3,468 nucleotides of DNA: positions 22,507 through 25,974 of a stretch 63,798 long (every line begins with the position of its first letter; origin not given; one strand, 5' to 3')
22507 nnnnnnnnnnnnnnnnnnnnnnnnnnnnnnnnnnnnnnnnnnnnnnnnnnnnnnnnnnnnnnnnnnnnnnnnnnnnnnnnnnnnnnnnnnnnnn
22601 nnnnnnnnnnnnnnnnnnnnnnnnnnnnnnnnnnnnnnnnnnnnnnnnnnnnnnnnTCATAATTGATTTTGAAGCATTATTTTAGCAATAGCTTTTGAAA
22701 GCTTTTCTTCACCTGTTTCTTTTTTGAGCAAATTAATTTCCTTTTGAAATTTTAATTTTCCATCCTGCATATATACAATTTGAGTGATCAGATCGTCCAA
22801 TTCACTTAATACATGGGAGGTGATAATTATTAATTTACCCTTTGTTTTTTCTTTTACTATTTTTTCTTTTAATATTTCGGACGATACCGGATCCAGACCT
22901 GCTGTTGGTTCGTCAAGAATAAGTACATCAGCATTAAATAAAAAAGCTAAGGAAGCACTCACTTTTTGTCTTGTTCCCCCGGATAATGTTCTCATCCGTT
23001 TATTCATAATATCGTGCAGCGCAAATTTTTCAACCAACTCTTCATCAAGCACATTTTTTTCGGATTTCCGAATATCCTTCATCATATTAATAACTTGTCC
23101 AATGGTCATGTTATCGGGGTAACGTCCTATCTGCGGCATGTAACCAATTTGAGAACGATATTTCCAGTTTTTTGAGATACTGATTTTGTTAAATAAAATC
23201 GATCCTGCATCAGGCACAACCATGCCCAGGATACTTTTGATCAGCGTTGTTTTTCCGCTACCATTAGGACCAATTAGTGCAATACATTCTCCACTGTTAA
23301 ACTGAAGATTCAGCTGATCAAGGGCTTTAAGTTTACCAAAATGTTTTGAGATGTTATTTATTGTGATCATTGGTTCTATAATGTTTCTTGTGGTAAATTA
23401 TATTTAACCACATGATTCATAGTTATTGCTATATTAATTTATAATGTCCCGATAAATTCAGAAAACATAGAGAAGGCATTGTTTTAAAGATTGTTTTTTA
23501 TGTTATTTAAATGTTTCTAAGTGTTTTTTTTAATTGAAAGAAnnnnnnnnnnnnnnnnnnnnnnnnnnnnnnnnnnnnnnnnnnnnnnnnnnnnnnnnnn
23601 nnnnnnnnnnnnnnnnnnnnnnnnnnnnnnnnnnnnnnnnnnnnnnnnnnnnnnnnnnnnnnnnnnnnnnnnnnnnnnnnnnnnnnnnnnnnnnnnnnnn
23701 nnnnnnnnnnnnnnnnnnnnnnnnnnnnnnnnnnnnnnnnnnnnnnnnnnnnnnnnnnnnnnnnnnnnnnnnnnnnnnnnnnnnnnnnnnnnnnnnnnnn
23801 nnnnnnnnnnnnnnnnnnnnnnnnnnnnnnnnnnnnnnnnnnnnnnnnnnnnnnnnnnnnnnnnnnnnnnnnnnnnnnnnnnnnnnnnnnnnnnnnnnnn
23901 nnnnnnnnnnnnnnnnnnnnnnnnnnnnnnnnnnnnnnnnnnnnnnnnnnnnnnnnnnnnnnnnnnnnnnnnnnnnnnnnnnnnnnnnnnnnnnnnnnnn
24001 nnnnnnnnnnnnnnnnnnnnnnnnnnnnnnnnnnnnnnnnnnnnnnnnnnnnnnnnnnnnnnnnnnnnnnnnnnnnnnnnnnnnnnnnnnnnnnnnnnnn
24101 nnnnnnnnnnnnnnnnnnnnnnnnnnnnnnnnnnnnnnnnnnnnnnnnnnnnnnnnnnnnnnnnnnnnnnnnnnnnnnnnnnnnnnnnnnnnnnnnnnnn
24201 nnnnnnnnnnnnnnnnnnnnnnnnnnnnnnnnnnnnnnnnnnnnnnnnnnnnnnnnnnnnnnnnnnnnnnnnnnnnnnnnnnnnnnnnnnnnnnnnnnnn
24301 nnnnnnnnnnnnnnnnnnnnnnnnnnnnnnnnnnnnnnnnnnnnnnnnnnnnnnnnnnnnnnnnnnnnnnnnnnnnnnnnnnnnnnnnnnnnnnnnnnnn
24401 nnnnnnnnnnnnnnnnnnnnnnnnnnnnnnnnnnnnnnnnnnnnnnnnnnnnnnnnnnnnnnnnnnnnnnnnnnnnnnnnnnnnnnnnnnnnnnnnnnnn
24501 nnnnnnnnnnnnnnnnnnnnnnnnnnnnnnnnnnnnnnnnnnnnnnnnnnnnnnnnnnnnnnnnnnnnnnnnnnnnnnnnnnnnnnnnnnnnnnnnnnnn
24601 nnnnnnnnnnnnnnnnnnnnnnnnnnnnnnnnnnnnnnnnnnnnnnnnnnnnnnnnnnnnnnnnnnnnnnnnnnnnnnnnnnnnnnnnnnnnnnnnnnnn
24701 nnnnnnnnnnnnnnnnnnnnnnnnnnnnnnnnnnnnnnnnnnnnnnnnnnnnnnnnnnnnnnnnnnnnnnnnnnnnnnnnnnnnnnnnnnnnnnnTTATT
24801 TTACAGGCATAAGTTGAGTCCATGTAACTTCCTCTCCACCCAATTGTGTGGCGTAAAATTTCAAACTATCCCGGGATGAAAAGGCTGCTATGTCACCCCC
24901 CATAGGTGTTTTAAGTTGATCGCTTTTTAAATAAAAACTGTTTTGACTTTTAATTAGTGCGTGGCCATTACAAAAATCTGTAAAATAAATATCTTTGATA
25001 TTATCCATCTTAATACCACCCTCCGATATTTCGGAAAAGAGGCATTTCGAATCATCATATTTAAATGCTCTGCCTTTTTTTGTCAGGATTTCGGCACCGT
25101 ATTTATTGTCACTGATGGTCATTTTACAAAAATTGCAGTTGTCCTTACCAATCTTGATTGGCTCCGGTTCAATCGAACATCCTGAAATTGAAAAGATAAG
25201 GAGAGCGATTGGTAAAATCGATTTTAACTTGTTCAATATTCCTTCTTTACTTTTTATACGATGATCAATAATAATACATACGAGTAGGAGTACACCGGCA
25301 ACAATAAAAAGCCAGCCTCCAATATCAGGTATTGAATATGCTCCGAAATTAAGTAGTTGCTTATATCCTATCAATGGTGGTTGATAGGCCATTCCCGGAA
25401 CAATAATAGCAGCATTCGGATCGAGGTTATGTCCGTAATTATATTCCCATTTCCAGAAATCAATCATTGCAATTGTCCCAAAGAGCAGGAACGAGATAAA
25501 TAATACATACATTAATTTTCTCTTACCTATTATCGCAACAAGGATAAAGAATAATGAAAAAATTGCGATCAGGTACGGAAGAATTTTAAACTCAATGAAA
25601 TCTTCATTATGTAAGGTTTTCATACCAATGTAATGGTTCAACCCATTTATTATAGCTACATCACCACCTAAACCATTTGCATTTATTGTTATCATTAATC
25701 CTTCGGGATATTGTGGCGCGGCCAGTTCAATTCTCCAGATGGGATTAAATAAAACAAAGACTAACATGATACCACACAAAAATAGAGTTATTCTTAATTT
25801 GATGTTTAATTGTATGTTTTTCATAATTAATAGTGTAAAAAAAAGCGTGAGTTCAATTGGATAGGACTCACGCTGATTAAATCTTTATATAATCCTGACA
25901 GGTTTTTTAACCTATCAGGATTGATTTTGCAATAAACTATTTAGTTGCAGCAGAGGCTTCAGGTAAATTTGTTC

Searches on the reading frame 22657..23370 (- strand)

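Call 20: search_protein_families(library=ncbifam, proteins=[window:22657-23370:-], max_evalue=0.001)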
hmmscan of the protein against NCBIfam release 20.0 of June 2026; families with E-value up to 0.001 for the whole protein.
window:22657-23370:- (237 aa): 188 families (the best 25 are shown)
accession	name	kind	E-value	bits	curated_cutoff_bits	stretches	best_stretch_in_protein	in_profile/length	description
TIGR01188.1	drrA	subfamily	2.5e-43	148.5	312.45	1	9-225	1-221/302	daunorubicin resistance ABC transporter, ATP-binding protein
TIGR03522.1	GldA_ABC_ATP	equivalog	3.7e-38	131.7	402.6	1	2-224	3-228/301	gliding motility-associated ABC transporter ATP-binding subunit GldA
TIGR03740.1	galliderm_ABC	subfamily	2.9e-37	128.5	309.75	1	3-213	2-209/223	lantibiotic protection ABC transporter ATP-binding subunit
TIGR04406.1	LPS_export_lptB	equivalog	7e-37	127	240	1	2-209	2-216/239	LPS export ABC transporter ATP-binding protein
NF010060.0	PRK13537.1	equivalog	2.9e-35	121.7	521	1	2-206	16-224/314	nodulation factor ABC transporter ATP-binding protein NodI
NF033858.1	ABC2_perm_RbbA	equivalog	6.4e-33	113.7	1050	1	2-234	267-503/909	ribosome-associated ATPase/putative transporter RbbA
NF000355.4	ribo_prot_ABC_F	equivalog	6.6e-33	114.3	380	1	2-210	3-196/499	ribosomal protection-like ABC-F family protein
NF010059.0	PRK13536.1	equivalog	7.5e-33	113.7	549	1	2-205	44-251/342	nodulation factor ABC transporter ATP-binding protein NodI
TIGR02315.1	ABC_phnC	equivalog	2.4e-32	112.3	266.1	1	1-218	1-236/243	phosphonate ABC transporter ATP-binding protein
TIGR00968.1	3a0106s01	subfamily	4.2e-32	111.6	342.75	1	2-207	1-210/237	sulfate ABC transporter ATP-binding protein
TIGR04521.1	ECF_ATPase_2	equivalog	7.4e-32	110.5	330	1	13-219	17-237/279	energy-coupling factor transporter ATPase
TIGR03864.1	PQQ_ABC_ATP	hypoth_equivalog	9.7e-32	110.3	302.25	1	2-228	2-232/236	ABC transporter, ATP-binding subunit, PQQ-dependent alcohol dehydrogenase system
NF047565.1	PSM_export_PmtA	equivalog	1.1e-31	110.2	350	1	2-217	3-217/282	phenol-soluble modulin export ABC transporter ATP-binding protein PmtA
TIGR03410.1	urea_trans_UrtE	equivalog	4.6e-31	108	285.8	1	3-221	2-225/230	urea ABC transporter ATP-binding subunit UrtE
TIGR03608.1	L_ocin_972_ABC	subfamily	5.7e-31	107.6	254.85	1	4-187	1-193/206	putative bacteriocin export ABC transporter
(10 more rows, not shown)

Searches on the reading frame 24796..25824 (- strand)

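Call 20: search_protein_families(library=ncbifam, proteins=[window:24796-25824:-], max_evalue=0.001)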
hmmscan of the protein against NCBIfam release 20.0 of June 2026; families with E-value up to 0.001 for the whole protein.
window:24796-25824:- (342 aa): 0 families

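Call 66: search_protein_families(library=pfam, proteins=[window:24796-25824:-], max_evalue=0.001)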
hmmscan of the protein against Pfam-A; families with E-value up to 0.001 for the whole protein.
window:24796-25824:- (342 aa): 1 family
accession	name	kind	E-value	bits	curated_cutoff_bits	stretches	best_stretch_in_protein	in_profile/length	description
PF05573.18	NosL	-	7.5e-10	39.7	24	1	227-338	7-126/131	NosL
